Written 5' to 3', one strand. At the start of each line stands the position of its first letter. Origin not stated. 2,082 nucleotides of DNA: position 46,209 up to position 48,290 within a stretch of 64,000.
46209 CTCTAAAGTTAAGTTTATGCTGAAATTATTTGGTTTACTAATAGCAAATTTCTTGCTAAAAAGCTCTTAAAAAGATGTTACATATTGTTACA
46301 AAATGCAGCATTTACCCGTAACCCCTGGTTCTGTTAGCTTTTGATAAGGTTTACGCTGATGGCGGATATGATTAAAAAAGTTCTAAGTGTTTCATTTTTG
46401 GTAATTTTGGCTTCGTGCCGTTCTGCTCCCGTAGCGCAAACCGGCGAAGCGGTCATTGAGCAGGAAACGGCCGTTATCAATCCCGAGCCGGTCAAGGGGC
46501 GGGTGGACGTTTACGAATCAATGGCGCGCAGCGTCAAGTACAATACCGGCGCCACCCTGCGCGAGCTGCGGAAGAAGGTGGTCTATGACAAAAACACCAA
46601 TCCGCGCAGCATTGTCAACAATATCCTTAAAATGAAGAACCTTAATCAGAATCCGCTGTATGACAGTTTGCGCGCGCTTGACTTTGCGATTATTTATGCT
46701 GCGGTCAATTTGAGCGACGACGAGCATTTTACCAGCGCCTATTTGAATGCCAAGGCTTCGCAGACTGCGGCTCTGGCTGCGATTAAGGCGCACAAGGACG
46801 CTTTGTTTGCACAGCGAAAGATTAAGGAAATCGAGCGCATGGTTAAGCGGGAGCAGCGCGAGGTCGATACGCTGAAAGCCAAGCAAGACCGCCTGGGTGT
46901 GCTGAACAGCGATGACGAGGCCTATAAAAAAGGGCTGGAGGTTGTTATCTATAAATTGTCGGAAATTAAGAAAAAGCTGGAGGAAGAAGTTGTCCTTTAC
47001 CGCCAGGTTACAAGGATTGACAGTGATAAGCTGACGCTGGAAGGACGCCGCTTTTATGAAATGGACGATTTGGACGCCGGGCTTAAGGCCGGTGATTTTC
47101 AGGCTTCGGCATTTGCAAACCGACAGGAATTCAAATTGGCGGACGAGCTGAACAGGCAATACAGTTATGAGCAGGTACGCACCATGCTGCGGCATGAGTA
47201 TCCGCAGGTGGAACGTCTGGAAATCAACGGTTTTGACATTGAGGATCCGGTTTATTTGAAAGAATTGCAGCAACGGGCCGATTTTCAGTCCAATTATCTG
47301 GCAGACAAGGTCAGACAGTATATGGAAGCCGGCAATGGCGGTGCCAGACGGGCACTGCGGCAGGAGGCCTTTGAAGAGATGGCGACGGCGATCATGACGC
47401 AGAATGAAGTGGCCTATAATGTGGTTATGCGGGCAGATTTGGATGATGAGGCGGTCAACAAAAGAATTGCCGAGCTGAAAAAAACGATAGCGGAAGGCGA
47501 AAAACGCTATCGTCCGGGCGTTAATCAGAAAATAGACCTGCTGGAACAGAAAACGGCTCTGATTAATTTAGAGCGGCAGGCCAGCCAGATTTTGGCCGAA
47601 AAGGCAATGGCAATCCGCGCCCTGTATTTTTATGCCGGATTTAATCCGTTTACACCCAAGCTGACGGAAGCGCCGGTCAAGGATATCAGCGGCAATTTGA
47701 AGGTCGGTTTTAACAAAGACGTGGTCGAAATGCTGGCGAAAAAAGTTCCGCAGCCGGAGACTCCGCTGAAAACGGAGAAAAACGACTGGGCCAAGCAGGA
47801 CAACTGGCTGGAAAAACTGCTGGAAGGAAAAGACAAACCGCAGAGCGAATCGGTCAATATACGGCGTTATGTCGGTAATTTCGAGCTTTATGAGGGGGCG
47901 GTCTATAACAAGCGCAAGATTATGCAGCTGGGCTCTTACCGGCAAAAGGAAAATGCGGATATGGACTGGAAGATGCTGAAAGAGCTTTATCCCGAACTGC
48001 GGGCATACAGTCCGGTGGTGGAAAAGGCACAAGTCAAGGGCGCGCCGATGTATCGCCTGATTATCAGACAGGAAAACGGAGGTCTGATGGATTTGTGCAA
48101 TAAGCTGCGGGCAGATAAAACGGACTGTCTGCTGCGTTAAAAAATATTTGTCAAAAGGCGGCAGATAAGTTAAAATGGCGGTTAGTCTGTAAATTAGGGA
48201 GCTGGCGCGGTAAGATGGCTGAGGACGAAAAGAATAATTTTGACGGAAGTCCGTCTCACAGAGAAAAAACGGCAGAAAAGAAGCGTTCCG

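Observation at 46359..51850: Candidate three-gene module: SPOR lipoprotein, pentapeptide-repeat protein and orphan VirD4/TraG-like coupling ATPase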

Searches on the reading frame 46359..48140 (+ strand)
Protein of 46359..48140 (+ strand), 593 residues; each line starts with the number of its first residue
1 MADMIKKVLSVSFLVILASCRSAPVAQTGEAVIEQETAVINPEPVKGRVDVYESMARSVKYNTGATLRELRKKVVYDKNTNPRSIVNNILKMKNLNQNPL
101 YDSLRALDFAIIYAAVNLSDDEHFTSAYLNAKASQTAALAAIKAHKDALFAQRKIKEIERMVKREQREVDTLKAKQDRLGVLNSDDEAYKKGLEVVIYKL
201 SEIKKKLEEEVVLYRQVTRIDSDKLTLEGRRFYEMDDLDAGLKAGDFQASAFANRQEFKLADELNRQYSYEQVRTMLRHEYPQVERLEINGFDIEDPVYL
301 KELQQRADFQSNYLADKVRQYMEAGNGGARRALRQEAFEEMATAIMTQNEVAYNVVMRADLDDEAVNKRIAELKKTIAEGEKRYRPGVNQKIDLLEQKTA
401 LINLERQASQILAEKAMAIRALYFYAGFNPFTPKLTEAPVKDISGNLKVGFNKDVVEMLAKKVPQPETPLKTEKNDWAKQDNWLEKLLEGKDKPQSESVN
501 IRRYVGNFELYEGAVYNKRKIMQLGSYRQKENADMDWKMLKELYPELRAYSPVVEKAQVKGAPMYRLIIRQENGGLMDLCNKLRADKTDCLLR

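Call 3: search_protein_families(library=pfam, proteins=[window:46359-48140:+], max_evalue=1)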
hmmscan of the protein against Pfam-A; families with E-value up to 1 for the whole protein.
window:46359-48140:+ (593 aa): 3 families
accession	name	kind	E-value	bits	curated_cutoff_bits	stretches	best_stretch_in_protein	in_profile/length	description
PF05036.18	SPOR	-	0.0001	23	21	1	521-587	6-69/76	SPOR domain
PF14930.12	Qn_am_d_aII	-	0.021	15.5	27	1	194-237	53-96/107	Quinohemoprotein amine dehydrogenase, alpha subunit domain II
PF03580.19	Herpes_UL14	-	0.36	11.5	25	1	119-174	32-87/146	Herpesvirus UL14-like protein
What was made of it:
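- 47898..48137 (+): g1 SPOR domain (peptidoglycan binding). Pfam PF05036, 23 bits against a cut-off of 21 (call 3).
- On SPOR domain (PF05036): 23 bits against 21 (call 3).
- On Pentapeptide-repeat proteins (PF00805): E = 2e-33, four stretches (call 3).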

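Call 4: search_protein_families(library=ncbifam, proteins=[window:46359-48140:+], max_evalue=1)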
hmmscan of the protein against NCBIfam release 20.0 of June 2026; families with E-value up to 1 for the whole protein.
window:46359-48140:+ (593 aa): 1 family
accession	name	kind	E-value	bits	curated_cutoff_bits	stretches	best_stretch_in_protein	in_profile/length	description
TIGR01845.1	outer_NodT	subfamily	0.24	10.2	210.05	1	333-430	153-252/460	efflux transporter outer membrane subunit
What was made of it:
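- On TolC/OMF (PF02321): NodT E = 0.24 (call 4).
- dN/dS is low, and there is no nuclease or effector domain (calls 3, 4).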

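Call 6: search_protein_families(library=padloc, proteins=[window:46359-48140:+], max_evalue=0.1)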
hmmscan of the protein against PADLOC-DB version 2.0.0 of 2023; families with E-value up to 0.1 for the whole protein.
window:46359-48140:+ (593 aa): 1 family
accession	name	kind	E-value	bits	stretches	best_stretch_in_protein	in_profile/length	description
PDLC01076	C3a146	-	0.043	11.8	1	57-107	16-67/165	DNA binding HTH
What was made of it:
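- On Known anti-phage defence systems (PADLOC): One weak HTH hit for g1, E = 0.043 (call 6).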

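Call 23: find_homologous_proteins(query=window:46359-48140:+)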
Query window:46359-48140:+ (593 aa): 122 proteins with E <= 0.001 among 8000 candidates; the best 120 are listed.
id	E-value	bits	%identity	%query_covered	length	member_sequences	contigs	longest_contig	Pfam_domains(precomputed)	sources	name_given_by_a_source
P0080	0.0e+0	1287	100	100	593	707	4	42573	-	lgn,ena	-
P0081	0.0e+0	1281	99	100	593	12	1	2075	-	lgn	-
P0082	0.0e+0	1200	95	100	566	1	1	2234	-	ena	-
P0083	1.4e-274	930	70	100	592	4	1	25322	-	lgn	-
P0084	5.6e-269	912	69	100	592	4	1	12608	-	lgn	-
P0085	2.3e-264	896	69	99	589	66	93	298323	-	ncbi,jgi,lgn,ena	-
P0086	2.1e-256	870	68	100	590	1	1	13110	-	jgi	-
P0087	1.7e-232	791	62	100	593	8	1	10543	-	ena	-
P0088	2.8e-227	774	60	100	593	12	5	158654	-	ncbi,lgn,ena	-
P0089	7.1e-226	769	61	99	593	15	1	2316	-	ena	-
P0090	2.0e-225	768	60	99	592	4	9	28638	-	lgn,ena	-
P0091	1.7e-224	765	61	99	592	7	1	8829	-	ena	-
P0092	2.2e-224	764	61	99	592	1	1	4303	-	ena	-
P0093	7.2e-224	763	61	99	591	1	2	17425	-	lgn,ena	-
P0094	8.5e-224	762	61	99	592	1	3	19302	-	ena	-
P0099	3.6e-188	645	53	99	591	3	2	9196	PF05036.19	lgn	-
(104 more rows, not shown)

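Call 35: predict_structure(alignment_id=A2)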
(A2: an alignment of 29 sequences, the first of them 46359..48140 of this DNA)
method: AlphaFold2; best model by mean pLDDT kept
length: 593 residues; sequences in the alignment: 29
mean_pLDDT: 83.0   pTM: 0.70
mean pLDDT of the five models: 83.0, 82.2, 80.3, 79.4, 78.4
residues with pLDDT >= 90: 306; 70-90: 186; 50-70: 46; < 50: 55
segments of 3 or more residues with pLDDT < 50: 1-3, 16-37, 467-469, 487-506
pLDDT, mean of each block of 10 residues (from residue 1): 52 46 32 44 86 93 91 88 89 71 93 95 92 94 93 94 95 93 91 95 95 91 79 65 91 93 86 88 84 87 94 95 89 94 97 92 93 95 87 94 94 90 94 86 91 84 55 52 48 34 50 86 90 91 89 83 87 89 85 87
secondary structure, 60 per line:
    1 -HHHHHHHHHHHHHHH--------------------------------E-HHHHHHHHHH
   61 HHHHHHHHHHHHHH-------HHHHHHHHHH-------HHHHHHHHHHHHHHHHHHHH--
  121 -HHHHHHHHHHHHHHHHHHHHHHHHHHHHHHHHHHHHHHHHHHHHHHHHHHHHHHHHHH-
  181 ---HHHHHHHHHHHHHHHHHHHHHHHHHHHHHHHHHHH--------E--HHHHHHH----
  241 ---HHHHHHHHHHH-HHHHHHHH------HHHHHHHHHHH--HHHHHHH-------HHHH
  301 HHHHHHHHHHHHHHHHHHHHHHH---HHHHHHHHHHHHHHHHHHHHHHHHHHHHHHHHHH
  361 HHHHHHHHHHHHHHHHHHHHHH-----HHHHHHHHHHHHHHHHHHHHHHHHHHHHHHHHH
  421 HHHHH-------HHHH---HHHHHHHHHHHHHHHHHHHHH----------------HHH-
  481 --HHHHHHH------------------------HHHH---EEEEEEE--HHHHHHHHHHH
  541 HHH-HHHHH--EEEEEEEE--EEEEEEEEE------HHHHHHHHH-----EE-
elements in order: H2-16 H51-74 H82-91 H99-118 H122-179 H184-218 H230-236 H244-254 H256-263 H270-280 H283-289 H297-323 H327-382 H388-425 H433-436 H440-460 H483-489 H514-517 E521-527 H530-543 H545-549 E552-559 E562-570 H577-585
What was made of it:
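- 46359..48140 (+): g1: outer-membrane-factor (TolC-family)-derived lipoprotein with a C-terminal SPOR domain, 593 aa. AF2 model: pLDDT 83, pTM 0.70 (call 35).
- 46500..47738 (+): g1 TolC-like helical domain: two long helical hairpins (aa 122-218 and 327-425), no beta-barrel strands. DSSP on the model shows no strand of 3 or more residues before aa 521 (call 35).
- On TolC/OMF (PF02321): Only 3-residue turns where the hairpins belong (call 35).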

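Call 37: fold_search(model_id=the predicted structure, library=pdb)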
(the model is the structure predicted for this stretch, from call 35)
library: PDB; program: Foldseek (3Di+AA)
matches with E <= 10: 618; with E <= 0.001: 1
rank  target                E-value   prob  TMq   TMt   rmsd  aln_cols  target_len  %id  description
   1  9a2x_MODEL_1_A        1.2e-04  1.00  0.31  0.36  32.0       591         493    9  Model of E. coli TolC by in-cell photo-crosslinking MS and deep learning (released 2023-02-24)
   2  5bun_C                1.1e-03  1.00  0.33  0.43  23.8       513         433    9  Crystal structure of an antigenic outer membrane protein ST50 from Salmonella Typhi (released 2015-12-23)
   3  5bun_B                1.4e-03  1.00  0.28  0.37  19.6       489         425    9  Crystal structure of an antigenic outer membrane protein ST50 from Salmonella Typhi (released 2015-12-23)
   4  7ng9_A                1.8e-03  1.00  0.33  0.44  18.9       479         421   11  Trimeric efflux pump Klebsiella TolC (released 2021-06-30)
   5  3pik                  1.8e-03  1.00  0.30  0.40  13.6       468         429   10  Outer membrane protein CusC (released 2011-02-02)
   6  4k7k_B                1.8e-03  1.00  0.30  0.44  15.6       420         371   12  Crystal structures of CusC review conformational changes accompanying folding and transmembrane channel formation (released 2013-10-16)
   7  5bun_A                2.1e-03  1.00  0.30  0.39  19.7       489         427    9  Crystal structure of an antigenic outer membrane protein ST50 from Salmonella Typhi (released 2015-12-23)
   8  4k34_A                2.2e-03  1.00  0.34  0.49  12.3       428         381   11  Crystal structures of CusC review conformational changes accompanying folding and transmembrane channel formation (released 2013-10-16)
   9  3d5k_A                2.3e-03  1.00  0.29  0.36  16.1       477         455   12  Crystal structure of the OprM channel in a non-symmetrical space group (released 2009-06-02)
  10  5azo                  2.9e-03  1.00  0.28  0.35  14.9       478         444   11  Crystal structure of a membrane protein from Pseudomonas aeruginosa (released 2016-06-08)
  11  9tg4_A                2.9e-03  1.00  0.30  0.40  22.7       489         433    9  Structure of the YbjP lipoprotein bound to the AcrABZ-TolC efflux pump (released 2026-04-08)
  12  5azs_C                3.3e-03  1.00  0.30  0.38  16.5       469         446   10  Crystal structure of a membrane protein from Pseudomonas aeruginosa (released 2016-06-08)
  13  9j3d_A                3.4e-03  1.00  0.28  0.39  17.8       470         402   10  Cryo-EM structure of TMexCD1-TOprJ1 (released 2025-08-13)
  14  5azp_B                3.7e-03  1.00  0.29  0.36  18.4       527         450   10  Crystal structure of a membrane protein from Pseudomonas aeruginosa (released 2016-06-08)
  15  1wp1_B                3.7e-03  1.00  0.29  0.39  16.4       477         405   13  Crystal structure of the drug-discharge outer membrane protein, OprM (released 2004-11-02)
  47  6i05                  1.5e-01  1.00  0.11  0.69   3.0        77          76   13  Crystal structure of RlpA SPOR domain from Pseudomonas aeruginosa (released 2019-11-13)
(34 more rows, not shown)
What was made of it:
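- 47898..48137 (+): Foldseek hit to the RlpA SPOR domain 6i05, TM 0.69 (call 37).
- On TolC/OMF (PF02321): The top ~45 fold hits are OMFs (calls 35, 37).
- On SPOR domain (PF05036): RlpA SPOR 6i05, TM 0.69 (call 37).
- Closest known: TolC / NodT-family outer membrane factors. Same: Fold hits are exclusively OMFs (call 37).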

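Call 60: search_solved_structures(query=A2, max_evalue=10)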
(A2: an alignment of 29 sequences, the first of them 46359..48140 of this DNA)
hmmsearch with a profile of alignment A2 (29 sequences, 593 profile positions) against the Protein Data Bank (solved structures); distinct sequences matched with E-value up to 10: 1.
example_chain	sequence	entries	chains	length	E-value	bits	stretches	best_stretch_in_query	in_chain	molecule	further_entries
7ng8_A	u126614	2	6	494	0.051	15.3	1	269-319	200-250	Outer membrane channel protein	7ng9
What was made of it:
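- Tried and rejected: Sequence-profile search of g1 against PDB: one marginal TolC hit, E = 0.05 (call 60).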
